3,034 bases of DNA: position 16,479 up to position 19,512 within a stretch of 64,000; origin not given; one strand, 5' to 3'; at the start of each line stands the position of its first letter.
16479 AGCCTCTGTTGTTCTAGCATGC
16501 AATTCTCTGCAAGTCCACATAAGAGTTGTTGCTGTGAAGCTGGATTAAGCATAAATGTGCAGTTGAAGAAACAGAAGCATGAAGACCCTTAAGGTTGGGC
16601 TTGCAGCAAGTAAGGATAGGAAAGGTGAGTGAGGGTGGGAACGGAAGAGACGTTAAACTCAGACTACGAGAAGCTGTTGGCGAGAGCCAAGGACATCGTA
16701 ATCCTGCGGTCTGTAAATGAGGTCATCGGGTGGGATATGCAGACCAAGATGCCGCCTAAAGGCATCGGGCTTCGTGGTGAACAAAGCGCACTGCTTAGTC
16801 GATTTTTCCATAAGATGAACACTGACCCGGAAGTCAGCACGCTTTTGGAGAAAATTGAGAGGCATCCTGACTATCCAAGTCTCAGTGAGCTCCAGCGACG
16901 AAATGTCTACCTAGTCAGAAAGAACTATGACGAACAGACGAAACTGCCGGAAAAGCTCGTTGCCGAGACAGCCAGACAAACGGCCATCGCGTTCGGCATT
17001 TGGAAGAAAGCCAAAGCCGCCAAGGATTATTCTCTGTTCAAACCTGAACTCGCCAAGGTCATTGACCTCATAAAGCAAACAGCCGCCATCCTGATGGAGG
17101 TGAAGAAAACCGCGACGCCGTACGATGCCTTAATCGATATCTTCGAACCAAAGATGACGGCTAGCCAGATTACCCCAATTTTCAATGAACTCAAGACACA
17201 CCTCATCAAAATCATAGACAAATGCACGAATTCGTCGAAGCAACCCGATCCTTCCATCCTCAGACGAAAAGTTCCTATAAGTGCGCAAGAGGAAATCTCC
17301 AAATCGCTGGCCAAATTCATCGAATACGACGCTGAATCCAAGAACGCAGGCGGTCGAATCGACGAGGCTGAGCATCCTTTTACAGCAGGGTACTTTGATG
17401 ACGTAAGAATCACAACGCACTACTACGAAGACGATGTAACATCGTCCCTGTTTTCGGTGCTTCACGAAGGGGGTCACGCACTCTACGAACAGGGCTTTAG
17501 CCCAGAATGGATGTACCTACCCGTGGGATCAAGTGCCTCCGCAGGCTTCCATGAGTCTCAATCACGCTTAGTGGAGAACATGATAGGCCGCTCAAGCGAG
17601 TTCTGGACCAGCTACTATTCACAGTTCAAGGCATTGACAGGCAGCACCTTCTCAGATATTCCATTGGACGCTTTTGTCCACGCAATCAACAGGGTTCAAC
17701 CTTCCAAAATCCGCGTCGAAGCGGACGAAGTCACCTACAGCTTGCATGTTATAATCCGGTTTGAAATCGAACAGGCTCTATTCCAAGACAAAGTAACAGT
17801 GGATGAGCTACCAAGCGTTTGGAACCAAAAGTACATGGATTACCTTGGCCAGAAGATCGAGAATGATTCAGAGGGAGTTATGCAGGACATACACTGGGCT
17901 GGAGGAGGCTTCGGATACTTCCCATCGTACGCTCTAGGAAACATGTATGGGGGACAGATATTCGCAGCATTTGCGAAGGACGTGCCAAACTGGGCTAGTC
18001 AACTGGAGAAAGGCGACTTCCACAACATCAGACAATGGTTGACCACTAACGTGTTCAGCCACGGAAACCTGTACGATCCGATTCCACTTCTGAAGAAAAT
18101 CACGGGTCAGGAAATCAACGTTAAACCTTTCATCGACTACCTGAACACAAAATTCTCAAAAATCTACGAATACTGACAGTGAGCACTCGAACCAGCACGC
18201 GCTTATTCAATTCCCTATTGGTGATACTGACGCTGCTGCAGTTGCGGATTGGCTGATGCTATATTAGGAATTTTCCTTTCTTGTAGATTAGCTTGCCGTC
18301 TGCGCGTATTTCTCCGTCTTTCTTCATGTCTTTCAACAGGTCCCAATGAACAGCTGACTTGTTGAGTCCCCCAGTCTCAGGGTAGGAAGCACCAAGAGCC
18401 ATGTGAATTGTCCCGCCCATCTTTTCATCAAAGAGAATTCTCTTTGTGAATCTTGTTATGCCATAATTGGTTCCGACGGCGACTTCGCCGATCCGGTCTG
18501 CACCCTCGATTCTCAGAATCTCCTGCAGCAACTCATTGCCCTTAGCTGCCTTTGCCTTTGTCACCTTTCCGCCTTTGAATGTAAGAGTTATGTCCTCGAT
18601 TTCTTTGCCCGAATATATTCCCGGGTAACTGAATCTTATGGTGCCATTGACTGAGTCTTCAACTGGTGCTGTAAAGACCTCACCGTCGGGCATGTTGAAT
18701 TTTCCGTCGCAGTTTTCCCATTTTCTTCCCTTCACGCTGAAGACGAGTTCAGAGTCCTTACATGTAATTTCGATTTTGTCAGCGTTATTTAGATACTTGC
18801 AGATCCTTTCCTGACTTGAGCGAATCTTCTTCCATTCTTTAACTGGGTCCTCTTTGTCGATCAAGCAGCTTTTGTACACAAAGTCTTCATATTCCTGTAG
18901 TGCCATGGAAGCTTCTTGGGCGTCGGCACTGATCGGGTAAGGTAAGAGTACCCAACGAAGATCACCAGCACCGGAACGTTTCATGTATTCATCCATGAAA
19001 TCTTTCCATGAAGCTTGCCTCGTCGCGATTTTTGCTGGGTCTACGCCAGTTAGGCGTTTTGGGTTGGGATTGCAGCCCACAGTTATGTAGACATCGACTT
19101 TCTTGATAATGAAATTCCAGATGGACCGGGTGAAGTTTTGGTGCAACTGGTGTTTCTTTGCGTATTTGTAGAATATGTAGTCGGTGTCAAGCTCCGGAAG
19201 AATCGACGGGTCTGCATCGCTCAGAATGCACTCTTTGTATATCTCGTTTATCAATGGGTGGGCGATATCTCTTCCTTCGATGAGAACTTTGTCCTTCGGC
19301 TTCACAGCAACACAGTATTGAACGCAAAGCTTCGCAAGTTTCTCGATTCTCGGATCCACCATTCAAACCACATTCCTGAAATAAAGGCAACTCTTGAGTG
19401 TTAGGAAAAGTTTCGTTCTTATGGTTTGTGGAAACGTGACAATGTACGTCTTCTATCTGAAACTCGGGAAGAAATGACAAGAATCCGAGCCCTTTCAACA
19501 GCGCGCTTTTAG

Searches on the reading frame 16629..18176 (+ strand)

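Call 13: search_protein_families(library=pfam, proteins=[window:16629-18176:+], max_evalue=0.01)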
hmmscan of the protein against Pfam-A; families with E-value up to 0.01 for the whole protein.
window:16629-18176:+ (515 aa): 1 family
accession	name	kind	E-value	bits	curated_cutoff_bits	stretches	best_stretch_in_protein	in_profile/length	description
PF02074.21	Peptidase_M32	-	7.8e-175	582.6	25.1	1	17-509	3-489/489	Carboxypeptidase Taq (M32) metallopeptidase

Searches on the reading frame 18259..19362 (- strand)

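Call 13: search_protein_families(library=pfam, proteins=[window:18259-19362:-], max_evalue=0.01)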
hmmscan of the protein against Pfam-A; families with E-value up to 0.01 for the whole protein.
window:18259-19362:- (367 aa): 1 family
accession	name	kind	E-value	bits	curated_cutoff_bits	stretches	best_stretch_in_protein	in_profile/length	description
PF02073.20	Peptidase_M29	-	1e-87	295.1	27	1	4-365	3-406/406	Thermophilic metalloprotease (M29)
